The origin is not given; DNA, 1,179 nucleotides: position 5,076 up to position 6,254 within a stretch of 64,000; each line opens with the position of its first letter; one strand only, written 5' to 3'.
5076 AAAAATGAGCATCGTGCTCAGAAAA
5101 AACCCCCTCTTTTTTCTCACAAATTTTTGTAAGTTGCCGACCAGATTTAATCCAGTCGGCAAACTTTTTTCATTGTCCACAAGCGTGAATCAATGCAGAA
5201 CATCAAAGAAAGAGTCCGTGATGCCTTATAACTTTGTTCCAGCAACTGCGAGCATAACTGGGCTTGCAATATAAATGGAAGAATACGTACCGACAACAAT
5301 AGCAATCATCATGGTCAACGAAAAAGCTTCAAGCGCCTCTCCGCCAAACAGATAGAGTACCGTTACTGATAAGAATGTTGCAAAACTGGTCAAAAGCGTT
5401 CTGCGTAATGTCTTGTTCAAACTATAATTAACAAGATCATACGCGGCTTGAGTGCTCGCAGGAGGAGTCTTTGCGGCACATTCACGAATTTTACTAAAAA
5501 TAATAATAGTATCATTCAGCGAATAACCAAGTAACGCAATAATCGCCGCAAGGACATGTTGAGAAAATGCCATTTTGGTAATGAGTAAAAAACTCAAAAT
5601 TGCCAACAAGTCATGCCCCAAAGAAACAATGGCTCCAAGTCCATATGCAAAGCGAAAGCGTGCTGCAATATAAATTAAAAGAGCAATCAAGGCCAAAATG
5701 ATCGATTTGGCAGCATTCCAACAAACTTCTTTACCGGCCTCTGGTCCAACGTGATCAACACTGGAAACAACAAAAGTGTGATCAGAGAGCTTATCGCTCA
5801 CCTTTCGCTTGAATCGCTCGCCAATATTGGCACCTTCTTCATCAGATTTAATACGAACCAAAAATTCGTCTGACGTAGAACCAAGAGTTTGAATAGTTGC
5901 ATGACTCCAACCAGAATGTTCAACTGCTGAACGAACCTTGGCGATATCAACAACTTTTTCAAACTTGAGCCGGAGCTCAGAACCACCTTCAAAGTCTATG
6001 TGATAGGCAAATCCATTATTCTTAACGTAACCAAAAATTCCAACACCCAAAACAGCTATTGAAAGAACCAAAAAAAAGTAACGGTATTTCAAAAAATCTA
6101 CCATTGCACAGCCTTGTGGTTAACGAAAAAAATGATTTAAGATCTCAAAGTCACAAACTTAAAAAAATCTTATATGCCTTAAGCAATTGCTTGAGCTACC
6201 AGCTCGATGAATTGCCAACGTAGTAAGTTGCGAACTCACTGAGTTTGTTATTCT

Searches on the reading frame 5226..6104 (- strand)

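Call 62: search_protein_families(library=pfam, proteins=[window:5226-6104:-], max_evalue=0.001)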
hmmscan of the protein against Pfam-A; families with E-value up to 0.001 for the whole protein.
window:5226-6104:- (292 aa): 1 family
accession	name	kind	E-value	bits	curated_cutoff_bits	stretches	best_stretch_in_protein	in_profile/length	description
PF02355.23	SecD_SecF_C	-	2.9e-50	170.7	20.5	1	109-287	11-186/189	Protein export membrane protein SecD/SecF, C-terminal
